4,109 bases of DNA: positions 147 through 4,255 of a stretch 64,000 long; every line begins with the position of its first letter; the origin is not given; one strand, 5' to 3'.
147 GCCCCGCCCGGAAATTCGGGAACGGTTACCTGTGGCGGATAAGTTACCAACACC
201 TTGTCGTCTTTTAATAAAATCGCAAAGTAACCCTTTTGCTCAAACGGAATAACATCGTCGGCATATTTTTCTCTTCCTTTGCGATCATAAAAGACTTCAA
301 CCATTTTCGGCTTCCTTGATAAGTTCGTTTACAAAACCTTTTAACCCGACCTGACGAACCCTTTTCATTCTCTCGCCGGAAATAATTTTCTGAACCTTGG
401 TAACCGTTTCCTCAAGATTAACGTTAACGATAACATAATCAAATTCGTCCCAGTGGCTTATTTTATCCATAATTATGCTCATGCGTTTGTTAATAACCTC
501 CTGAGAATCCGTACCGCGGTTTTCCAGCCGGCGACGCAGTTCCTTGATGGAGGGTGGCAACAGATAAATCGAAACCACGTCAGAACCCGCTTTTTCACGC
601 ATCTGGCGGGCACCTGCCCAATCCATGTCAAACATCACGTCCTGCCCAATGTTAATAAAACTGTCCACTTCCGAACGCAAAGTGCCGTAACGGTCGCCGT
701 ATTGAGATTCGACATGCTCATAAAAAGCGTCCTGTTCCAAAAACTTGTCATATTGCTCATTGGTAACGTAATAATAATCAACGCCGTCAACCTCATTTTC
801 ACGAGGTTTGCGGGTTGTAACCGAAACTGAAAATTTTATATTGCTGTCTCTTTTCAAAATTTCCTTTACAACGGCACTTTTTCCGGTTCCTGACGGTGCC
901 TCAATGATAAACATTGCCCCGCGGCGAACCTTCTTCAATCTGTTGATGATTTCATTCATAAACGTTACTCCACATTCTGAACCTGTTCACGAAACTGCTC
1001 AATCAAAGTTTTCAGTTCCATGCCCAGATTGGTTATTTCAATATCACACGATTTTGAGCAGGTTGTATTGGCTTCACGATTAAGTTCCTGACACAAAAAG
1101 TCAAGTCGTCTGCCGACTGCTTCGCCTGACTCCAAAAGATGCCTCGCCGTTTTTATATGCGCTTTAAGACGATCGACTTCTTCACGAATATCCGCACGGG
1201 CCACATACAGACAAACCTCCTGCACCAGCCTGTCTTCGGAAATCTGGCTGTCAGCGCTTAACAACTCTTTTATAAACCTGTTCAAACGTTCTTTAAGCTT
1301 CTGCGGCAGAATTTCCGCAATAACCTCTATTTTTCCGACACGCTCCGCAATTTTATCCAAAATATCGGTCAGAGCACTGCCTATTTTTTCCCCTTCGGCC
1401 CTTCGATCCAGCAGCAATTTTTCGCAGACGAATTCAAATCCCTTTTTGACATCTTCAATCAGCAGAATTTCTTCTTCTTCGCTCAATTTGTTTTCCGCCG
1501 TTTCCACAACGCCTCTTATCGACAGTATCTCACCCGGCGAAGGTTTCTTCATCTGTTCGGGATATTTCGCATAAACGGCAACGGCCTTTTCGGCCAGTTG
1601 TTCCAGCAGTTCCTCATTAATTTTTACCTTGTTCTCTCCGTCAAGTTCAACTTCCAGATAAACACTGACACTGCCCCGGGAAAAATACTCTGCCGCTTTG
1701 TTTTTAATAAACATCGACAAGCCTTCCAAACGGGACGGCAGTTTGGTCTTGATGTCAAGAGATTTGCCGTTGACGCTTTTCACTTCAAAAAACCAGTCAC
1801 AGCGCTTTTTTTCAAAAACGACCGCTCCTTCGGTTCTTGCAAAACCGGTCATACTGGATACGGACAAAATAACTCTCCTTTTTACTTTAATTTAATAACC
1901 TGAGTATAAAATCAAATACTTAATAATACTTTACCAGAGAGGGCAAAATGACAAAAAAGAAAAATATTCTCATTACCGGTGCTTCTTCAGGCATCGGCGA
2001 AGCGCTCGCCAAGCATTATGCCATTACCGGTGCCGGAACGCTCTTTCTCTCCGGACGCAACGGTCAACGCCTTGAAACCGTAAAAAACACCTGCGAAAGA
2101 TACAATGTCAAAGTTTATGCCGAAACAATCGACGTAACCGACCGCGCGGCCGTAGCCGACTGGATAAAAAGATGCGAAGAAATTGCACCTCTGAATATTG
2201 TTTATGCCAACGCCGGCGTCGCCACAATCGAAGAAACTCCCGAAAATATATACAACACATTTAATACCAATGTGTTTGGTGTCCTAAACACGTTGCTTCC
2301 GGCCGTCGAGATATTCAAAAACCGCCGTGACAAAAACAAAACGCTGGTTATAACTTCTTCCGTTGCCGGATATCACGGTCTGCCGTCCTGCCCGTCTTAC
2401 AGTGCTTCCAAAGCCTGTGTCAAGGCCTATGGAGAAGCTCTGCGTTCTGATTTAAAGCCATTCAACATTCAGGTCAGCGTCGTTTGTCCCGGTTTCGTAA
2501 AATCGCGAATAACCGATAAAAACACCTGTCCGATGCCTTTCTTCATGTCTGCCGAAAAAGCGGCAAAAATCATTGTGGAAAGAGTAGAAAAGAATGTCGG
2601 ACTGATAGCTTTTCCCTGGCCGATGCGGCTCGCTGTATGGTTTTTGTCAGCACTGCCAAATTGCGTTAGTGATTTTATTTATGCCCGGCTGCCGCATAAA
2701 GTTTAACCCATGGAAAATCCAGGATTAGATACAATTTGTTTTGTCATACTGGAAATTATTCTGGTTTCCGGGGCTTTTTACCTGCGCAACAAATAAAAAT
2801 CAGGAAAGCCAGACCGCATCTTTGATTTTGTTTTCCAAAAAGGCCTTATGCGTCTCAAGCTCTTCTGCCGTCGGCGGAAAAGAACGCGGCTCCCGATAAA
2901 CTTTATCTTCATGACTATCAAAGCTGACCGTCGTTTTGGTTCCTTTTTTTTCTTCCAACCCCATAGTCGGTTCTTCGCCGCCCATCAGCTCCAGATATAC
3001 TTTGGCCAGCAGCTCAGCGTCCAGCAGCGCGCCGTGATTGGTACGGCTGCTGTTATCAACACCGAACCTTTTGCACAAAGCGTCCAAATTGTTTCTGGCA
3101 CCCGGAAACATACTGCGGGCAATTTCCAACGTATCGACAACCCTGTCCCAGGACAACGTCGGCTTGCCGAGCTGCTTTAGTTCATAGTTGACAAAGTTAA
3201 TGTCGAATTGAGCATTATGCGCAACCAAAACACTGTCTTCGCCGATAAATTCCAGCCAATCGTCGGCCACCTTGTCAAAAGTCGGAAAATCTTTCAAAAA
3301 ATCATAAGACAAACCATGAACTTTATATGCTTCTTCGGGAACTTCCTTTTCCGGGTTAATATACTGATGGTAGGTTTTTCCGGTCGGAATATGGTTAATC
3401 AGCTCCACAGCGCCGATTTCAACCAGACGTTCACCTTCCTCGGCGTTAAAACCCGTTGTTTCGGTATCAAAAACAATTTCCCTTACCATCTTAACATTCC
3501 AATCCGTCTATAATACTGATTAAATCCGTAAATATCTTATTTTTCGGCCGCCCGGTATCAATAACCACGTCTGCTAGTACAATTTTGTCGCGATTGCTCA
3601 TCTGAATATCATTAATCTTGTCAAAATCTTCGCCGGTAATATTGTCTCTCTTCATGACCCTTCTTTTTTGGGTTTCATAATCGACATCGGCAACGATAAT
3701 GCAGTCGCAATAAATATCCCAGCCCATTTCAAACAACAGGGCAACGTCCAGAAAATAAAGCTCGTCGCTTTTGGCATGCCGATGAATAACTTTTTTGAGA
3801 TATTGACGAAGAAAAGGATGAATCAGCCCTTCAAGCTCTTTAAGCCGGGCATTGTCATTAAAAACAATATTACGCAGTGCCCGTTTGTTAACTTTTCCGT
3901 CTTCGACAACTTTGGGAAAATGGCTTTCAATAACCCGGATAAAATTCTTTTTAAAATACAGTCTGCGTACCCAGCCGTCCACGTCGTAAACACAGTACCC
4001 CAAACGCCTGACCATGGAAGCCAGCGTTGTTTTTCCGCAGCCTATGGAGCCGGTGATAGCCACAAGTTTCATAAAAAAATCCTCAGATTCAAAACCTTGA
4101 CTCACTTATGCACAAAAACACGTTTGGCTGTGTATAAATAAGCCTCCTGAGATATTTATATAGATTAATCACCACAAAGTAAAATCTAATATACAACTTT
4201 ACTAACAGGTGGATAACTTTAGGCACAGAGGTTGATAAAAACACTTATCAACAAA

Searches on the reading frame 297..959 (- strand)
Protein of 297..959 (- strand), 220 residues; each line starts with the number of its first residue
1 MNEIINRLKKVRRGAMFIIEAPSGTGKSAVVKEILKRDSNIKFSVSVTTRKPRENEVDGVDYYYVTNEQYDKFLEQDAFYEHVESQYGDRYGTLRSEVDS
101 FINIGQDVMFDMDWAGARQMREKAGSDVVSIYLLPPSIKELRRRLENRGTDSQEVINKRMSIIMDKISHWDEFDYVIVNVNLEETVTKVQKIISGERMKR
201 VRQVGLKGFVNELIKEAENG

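Call 81: search_protein_families(library=ncbifam, proteins=[window:297-959:-], max_evalue=0.00001)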
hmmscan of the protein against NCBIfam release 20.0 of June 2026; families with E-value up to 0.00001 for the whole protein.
window:297-959:- (220 aa): 5 families
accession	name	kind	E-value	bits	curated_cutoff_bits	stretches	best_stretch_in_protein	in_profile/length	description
TIGR03263.1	guanyl_kin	equivalog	9.6e-62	207.8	160.45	1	15-194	2-179/180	guanylate kinase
NF011325.0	PRK14738.1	equivalog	2.1e-43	148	263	1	10-202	9-200/206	guanylate kinase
NF011324.0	PRK14737.1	equivalog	3e-42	144.5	318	1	15-196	6-185/187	guanylate kinase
TIGR02322.1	phosphon_PhnN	equivalog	2.1e-09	37.3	156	1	14-173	1-156/179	phosphonate metabolism protein/1,5-bisphosphokinase (PRPP-forming) PhnN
NF007485.0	PRK10078.1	equivalog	7.8e-08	32.2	153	1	20-194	8-175/186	ribose 1,5-bisphosphokinase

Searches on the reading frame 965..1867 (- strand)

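Call 81: search_protein_families(library=ncbifam, proteins=[window:965-1867:-], max_evalue=0.00001)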
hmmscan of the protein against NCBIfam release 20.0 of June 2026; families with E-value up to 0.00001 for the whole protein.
window:965-1867:- (300 aa): 1 family
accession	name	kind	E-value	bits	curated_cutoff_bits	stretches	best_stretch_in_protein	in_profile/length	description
TIGR00255.1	TIGR00255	hypoth_equivalog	1.3e-64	218.6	167.5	1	3-300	2-291/291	YicC/YloC family endoribonuclease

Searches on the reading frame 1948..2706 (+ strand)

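Call 81: search_protein_families(library=ncbifam, proteins=[window:1948-2706:+], max_evalue=0.00001)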
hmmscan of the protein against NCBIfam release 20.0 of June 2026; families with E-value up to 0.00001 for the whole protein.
window:1948-2706:+ (252 aa): 203 families (the best 25 are shown)
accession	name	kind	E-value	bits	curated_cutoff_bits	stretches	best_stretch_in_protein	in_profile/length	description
NF005437.0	PRK07024.1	equivalog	2.3e-55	187.8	266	1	2-251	2-253/259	SDR family oxidoreductase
NF006099.0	PRK08251.1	equivalog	8.9e-39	133.2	253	1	2-239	2-244/250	SDR family oxidoreductase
NF004825.0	PRK06181.1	equivalog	2.5e-33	115.5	215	1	3-191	5-195/268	SDR family oxidoreductase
NF004765.0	PRK06101.1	equivalog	3e-32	111.7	406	1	6-244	3-234/241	SDR family oxidoreductase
NF005489.0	PRK07102.1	equivalog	5.5e-32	111.3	267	1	5-240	2-237/243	SDR family oxidoreductase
NF005881.0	PRK07832.1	equivalog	5.8e-32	111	296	1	3-189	8-198/287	SDR family oxidoreductase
NF004824.0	PRK06180.1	subfamily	8.6e-29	100.6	298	1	2-184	2-183/279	oxidoreductase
NF004196.0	PRK05650.1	equivalog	1.1e-28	100.1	297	1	4-197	2-197/272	SDR family oxidoreductase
NF006123.0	PRK08267.1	equivalog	2.1e-28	99.3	261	1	4-206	2-213/261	SDR family oxidoreductase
NF004514.1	PRK05855.1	equivalog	1.8e-27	96.2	455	1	4-194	313-506/578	SDR family oxidoreductase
NF005672.0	PRK07454.1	equivalog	2.3e-27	95.7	234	1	2-210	4-218/241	SDR family oxidoreductase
NF005878.0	PRK07825.1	subfamily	3.6e-27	95.4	287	1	4-248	9-252/278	short chain dehydrogenase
NF005559.1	PRK07231.1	subfamily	4.4e-27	95.2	215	1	3-212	3-214/249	glucose 1-dehydrogenase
NF005806.0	PRK07666.1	equivalog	5.6e-27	94.6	286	1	3-211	6-219/239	3-ketoacyl-ACP reductase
NF004526.0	PRK05872.1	subfamily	3.1e-26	92.1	276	1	4-227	10-247/297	short-chain dehydrogenase/reductase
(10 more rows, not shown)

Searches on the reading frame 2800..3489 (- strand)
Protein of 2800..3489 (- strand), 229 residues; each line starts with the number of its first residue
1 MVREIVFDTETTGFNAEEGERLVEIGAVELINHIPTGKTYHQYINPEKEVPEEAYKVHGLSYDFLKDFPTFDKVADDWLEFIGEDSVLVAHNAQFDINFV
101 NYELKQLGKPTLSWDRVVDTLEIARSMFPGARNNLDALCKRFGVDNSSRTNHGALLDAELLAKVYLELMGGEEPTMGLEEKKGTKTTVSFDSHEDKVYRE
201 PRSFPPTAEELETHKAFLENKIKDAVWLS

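Call 81: search_protein_families(library=ncbifam, proteins=[window:2800-3489:-], max_evalue=0.00001)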
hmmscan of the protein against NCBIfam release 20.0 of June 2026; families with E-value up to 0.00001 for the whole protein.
window:2800-3489:- (229 aa): 26 families (the best 25 are shown)
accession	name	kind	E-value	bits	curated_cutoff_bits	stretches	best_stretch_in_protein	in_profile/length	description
TIGR01406.1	dnaQ_proteo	equivalog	2.7e-84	282.4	222.7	1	3-227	1-229/231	DNA polymerase III subunit epsilon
NF004316.1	PRK05711.1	equivalog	4.1e-81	272.1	196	1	3-227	2-232/234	DNA polymerase III subunit epsilon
TIGR00573.1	dnaq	subfamily_domain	2.1e-53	181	71.5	1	2-176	7-181/217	exonuclease, DNA polymerase III, epsilon subunit family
NF001688.0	PRK00448.1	equivalog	6.9e-32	110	873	1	5-170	426-586/1445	PolC-type DNA polymerase III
NF005906.0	PRK07883.1-4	equivalog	1.1e-31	109.9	495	1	5-171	9-170/563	DEDD exonuclease domain-containing protein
NF005981.0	PRK08074.1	equivalog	1.3e-30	106.1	789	1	3-169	4-166/931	ATP-dependent DNA helicase DinG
TIGR01405.1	polC_Gram_pos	equivalog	3.7e-29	101.1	1043.45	1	5-169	192-351/1211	DNA polymerase III subunit alpha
NF005836.0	PRK07740.1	equivalog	5.6e-29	101.3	261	1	4-169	61-223/244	hypothetical protein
NF005289.0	PRK06807.1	equivalog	2.9e-28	99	335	1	5-181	11-181/313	3'-5' exonuclease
TIGR01407.1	dinG_rel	hypoth_equivalog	9.8e-27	93.5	547.7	1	5-167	3-160/889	putative DnaQ family exonuclease/DinG family helicase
NF004963.0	PRK06309.1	equivalog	8.1e-26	91.1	245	1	2-173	2-167/232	DNA polymerase III subunit epsilon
NF005907.0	PRK07883.1-5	equivalog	1.3e-23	83.3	454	1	5-166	31-189/584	DEDD exonuclease domain-containing protein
NF004964.0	PRK06310.1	equivalog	2.8e-23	82.6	236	1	5-169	10-171/250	DNA polymerase III subunit epsilon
NF005905.0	PRK07883.1-3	equivalog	1.5e-22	80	508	1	5-169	27-188/581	DEDD exonuclease domain-containing protein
NF006316.0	PRK08517.1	equivalog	1.4e-20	73.7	247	1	6-159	74-220/270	3'-5' exonuclease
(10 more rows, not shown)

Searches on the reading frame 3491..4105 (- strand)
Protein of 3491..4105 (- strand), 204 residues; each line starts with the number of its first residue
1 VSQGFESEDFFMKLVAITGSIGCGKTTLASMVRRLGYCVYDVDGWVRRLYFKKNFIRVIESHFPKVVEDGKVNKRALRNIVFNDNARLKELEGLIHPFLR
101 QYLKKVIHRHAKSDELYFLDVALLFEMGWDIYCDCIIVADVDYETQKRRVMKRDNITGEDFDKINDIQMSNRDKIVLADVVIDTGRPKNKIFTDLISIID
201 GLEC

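Call 81: search_protein_families(library=ncbifam, proteins=[window:3491-4105:-], max_evalue=0.00001)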
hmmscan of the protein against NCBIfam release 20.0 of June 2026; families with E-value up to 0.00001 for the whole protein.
window:3491-4105:- (204 aa): 2 families
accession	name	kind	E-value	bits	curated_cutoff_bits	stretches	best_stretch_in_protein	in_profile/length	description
TIGR00152.1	TIGR00152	equivalog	1.5e-38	132.5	65.55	1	14-183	1-174/188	dephospho-CoA kinase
NF002879.0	PRK03333.1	equivalog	1.9e-20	73.3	215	1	14-191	3-182/395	dephospho-CoA kinase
